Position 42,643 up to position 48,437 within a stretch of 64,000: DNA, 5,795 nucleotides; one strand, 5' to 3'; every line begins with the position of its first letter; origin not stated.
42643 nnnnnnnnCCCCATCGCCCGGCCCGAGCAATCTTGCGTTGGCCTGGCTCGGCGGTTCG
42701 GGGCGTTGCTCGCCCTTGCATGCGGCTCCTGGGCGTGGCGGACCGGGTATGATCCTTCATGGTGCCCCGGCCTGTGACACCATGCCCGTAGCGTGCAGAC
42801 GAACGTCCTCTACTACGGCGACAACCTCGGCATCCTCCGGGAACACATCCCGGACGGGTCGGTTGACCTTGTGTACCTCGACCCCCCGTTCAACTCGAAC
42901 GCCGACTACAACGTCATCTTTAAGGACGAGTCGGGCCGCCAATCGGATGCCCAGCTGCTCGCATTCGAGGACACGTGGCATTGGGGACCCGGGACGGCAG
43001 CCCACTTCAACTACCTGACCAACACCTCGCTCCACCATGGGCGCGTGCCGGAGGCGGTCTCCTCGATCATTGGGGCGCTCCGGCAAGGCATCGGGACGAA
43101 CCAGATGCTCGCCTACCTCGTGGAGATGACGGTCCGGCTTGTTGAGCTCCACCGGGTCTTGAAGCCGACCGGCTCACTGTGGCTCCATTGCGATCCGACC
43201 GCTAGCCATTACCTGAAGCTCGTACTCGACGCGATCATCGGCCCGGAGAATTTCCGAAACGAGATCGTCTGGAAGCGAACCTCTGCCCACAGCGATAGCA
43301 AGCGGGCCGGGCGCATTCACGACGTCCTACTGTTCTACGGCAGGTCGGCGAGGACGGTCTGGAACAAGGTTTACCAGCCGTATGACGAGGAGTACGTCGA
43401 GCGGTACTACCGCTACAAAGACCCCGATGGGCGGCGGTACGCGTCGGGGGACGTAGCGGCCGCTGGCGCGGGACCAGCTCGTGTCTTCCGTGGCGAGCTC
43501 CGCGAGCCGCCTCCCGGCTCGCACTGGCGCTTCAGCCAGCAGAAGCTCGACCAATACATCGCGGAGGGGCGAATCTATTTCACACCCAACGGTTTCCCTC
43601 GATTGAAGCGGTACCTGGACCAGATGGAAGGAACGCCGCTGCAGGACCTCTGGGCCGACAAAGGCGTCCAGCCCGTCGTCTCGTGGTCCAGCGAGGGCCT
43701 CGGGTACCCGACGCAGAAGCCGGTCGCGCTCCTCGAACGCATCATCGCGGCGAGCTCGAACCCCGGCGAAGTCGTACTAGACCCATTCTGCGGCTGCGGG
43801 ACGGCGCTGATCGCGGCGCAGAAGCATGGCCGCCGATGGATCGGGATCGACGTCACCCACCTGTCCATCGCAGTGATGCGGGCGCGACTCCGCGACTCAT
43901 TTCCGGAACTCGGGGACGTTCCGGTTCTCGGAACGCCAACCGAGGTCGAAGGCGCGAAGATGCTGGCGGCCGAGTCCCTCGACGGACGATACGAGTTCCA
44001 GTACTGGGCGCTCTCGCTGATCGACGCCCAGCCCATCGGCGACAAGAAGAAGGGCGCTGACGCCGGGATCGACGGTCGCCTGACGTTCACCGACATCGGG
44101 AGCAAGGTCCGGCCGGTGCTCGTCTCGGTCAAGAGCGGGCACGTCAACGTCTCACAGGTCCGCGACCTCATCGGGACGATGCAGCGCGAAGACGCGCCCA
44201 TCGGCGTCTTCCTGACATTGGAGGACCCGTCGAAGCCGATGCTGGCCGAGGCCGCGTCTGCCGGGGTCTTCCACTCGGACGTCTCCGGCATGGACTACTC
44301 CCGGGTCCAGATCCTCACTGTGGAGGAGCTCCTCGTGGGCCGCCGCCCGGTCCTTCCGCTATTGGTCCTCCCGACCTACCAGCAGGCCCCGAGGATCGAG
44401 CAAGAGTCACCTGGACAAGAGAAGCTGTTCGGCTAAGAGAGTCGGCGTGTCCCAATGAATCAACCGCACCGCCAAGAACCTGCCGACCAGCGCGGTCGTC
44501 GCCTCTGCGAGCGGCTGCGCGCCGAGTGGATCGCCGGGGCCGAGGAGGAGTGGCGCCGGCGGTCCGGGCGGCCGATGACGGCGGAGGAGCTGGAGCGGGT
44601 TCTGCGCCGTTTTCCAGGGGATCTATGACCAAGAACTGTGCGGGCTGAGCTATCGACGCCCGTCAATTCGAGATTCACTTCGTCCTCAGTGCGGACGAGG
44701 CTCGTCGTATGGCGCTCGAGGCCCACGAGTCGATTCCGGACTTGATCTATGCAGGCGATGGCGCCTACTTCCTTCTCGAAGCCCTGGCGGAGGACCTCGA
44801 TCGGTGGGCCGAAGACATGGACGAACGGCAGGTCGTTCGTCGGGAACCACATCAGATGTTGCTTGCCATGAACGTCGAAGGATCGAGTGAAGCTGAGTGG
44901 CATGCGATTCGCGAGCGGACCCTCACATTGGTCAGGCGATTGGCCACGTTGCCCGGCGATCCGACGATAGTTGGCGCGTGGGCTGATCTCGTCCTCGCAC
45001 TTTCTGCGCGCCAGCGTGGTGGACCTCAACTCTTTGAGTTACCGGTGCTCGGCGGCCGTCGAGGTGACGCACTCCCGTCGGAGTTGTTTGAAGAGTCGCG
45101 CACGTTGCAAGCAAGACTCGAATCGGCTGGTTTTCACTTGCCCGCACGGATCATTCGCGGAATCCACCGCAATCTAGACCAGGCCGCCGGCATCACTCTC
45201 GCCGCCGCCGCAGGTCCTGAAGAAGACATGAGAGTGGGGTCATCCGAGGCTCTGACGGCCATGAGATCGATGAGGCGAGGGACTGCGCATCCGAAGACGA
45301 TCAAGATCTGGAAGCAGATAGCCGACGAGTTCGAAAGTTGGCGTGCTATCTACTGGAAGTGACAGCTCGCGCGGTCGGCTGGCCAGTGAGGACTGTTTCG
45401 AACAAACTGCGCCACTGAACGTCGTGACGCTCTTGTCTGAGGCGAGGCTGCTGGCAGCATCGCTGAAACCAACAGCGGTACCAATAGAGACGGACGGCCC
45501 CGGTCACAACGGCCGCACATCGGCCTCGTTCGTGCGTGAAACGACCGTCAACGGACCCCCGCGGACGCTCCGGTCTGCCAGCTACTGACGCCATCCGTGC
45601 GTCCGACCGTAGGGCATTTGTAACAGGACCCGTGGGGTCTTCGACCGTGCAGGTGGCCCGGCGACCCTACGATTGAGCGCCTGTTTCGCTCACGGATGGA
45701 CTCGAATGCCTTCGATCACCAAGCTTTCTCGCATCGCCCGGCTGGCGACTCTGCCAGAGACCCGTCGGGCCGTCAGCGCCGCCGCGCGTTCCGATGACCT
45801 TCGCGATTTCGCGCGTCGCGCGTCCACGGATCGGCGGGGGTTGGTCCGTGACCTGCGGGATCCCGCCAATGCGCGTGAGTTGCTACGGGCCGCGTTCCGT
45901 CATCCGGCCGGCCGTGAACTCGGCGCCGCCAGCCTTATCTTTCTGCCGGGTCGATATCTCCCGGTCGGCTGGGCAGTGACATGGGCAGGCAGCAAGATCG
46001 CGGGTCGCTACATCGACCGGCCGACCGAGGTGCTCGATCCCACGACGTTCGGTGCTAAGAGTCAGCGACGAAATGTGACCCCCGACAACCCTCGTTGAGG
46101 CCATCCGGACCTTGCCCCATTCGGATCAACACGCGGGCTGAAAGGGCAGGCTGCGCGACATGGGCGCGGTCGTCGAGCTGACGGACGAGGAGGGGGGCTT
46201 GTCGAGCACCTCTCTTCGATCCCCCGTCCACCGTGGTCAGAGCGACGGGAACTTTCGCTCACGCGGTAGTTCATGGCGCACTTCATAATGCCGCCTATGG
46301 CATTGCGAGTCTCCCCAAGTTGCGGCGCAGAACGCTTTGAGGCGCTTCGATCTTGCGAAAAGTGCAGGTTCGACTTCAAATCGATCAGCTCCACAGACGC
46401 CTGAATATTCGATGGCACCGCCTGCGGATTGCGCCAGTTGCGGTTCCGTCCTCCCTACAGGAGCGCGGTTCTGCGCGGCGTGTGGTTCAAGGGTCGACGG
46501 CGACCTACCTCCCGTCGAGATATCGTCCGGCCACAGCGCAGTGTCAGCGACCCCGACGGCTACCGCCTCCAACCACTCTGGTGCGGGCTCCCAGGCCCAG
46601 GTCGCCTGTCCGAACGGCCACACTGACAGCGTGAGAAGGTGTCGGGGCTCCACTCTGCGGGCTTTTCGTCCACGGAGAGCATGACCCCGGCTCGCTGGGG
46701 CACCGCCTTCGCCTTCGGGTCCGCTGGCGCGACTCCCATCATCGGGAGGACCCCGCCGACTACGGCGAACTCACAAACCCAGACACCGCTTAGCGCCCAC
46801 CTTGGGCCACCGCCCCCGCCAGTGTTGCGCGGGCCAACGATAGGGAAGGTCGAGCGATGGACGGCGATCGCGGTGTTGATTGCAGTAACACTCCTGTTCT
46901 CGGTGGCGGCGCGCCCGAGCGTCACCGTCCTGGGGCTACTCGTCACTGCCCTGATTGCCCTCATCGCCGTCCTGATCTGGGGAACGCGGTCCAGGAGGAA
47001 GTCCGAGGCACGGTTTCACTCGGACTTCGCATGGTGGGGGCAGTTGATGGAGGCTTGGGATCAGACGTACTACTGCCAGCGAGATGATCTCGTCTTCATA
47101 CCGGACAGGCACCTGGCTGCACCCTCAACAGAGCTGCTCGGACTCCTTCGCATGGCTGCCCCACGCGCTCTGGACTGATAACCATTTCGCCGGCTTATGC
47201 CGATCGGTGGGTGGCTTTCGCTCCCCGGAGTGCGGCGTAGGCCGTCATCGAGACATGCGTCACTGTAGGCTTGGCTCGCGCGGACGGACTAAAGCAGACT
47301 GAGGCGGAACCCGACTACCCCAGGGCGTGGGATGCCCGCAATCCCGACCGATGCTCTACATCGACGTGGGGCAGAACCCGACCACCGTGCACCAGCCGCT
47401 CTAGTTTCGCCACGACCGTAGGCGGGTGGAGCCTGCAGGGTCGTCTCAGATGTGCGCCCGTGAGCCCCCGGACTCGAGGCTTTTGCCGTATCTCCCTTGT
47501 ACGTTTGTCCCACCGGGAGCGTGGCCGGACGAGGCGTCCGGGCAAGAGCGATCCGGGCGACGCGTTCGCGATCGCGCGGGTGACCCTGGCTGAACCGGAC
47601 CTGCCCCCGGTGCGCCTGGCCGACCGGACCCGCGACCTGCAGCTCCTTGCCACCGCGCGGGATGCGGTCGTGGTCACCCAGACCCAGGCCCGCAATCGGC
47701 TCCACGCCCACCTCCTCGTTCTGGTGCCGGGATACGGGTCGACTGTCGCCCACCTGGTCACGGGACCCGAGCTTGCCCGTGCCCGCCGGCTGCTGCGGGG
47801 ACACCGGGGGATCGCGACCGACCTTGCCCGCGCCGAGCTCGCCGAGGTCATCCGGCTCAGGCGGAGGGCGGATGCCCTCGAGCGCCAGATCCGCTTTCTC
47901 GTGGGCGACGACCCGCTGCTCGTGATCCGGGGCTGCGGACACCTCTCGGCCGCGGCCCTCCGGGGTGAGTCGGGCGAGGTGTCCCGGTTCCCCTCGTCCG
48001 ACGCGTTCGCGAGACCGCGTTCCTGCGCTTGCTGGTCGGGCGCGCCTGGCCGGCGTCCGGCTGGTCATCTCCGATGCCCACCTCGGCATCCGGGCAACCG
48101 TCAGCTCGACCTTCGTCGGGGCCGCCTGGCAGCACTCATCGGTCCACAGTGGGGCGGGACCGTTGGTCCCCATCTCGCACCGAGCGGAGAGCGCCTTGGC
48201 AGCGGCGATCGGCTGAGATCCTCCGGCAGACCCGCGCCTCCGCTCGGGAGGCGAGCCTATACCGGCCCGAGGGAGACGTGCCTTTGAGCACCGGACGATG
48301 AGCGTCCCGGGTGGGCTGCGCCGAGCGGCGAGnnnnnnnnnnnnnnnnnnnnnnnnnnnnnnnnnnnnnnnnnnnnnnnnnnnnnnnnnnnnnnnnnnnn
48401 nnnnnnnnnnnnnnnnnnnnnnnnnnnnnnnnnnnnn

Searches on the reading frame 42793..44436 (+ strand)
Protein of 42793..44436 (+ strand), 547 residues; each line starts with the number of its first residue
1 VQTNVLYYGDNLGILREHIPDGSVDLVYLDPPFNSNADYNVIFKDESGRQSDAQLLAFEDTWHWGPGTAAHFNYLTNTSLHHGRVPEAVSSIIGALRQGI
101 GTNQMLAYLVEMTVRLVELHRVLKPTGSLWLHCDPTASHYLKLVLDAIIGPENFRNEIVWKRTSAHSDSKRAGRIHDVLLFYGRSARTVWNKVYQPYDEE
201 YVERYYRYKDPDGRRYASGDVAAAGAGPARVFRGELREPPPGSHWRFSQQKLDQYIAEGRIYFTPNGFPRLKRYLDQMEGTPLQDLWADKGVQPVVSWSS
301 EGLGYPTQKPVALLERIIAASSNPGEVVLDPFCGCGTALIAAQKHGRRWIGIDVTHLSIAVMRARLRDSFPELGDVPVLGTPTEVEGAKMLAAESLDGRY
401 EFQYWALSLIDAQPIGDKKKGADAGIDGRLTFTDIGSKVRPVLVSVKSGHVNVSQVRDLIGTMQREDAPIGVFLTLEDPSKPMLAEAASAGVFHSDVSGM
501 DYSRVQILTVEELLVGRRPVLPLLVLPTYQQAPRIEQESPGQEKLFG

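Call 21: search_protein_families(library=pfam, proteins=[window:42793-44436:+], max_evalue=0.01)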
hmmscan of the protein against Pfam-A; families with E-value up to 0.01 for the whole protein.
window:42793-44436:+ (547 aa): 8 families
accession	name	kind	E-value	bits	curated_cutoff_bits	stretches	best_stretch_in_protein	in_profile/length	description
PF01555.25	N6_N4_Mtase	-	4.5e-41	141.6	26.7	1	24-354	1-211/221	DNA methylase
PF04471.18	Mrr_cat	-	7e-07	29.8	21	1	400-489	7-99/115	Restriction endonuclease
PF22722.2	NA-iREase1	-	1.5e-06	28.6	27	1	418-514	19-105/106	NACHT-associated inactive Restriction Endonuclease 1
PF02086.21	MethyltransfD12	-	2.1e-05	24.8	22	0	313-370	8-66/253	D12 class N6 adenine-specific DNA methyltransferase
PF13649.12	Methyltransf_25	-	0.00094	20.3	27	0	328-368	1-43/97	Methyltransferase domain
PF13847.12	Methyltransf_31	-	0.0014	18.8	27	0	323-369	2-51/145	Methyltransferase domain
PF08241.18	Methyltransf_11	-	0.0046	18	21.2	0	104-130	68-94/95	Methyltransferase domain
PF01170.24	UPF0020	-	0.0074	16.4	22.3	0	320-348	24-52/197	RMKL-like, methyltransferase domain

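Call 67: search_protein_families(library=padloc, proteins=[window:42793-44436:+], max_evalue=0.001)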
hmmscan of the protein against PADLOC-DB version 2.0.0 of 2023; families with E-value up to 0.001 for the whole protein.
window:42793-44436:+ (547 aa): 69 families (the best 25 are shown)
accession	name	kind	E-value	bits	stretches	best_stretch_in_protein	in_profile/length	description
PDLC03354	MTase_II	-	5.2e-68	228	1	107-373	128-389/425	Type II methyltransferase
PDLC03339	MTase_II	-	8.1e-50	167.7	3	277-368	185-273/399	Type II methyltransferase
PDLC03300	MTase_II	-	4.1e-42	142.3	3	295-368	205-278/302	Type II methyltransferase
PDLC03644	MTase_III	-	1.9e-41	140.4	1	107-367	108-394/542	Type III methyltransferase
PDLC03638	MTase_III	-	2.1e-33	113.6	1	112-367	435-678/816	Type III methyltransferase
PDLC03636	MTase_III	-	2.2e-33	113.9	2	109-215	97-200/575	Type III methyltransferase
PDLC03633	MTase_III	-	1.5e-31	107.7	2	304-409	291-387/616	Type III methyltransferase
PDLC03371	MTase_II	-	2e-31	107.5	1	2-367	9-253/260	Type II methyltransferase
PDLC03299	MTase_II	-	2.2e-31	107.5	2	301-367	192-258/296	Type II methyltransferase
PDLC03634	MTase_III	-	9.4e-26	88.8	2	114-338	179-422/621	Type III methyltransferase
PDLC03738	oMTase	-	8.1e-24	82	1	305-368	204-267/376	orphan methyltransferase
PDLC03265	MTase_II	-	2.2e-23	81.2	1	108-368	73-330/333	Type II methyltransferase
PDLC03635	MTase_III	-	4.7e-23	79.8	2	108-210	268-375/708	Type III methyltransferase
PDLC03216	MTase_II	-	7.9e-23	79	1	305-368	194-257/364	Type II methyltransferase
PDLC03320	MTase_II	-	1.4e-22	78.2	1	297-367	205-275/289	Type II methyltransferase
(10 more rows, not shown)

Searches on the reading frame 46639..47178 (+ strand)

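Call 21: search_protein_families(library=pfam, proteins=[window:46639-47178:+], max_evalue=0.01)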
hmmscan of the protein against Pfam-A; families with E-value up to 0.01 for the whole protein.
window:46639-47178:+ (179 aa): 1 family
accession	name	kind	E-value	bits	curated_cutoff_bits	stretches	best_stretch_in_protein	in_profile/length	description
PF13398.12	Peptidase_M50B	-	0.0071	16.5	26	1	70-126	90-146/201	Peptidase M50B-like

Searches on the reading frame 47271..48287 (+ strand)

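Call 21: search_protein_families(library=pfam, proteins=[window:47271-48287:+], max_evalue=0.01)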
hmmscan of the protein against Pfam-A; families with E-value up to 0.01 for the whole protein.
window:47271-48287:+ (338 aa): 2 families
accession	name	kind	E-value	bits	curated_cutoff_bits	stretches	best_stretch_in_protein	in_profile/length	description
PF01548.23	DEDD_Tnp_IS110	-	1.2e-09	38.6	29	1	81-152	82-154/155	Transposase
PF02371.22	Transposase_20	-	0.0028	18.4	21.3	0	216-247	4-35/87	Transposase IS116/IS110/IS902 family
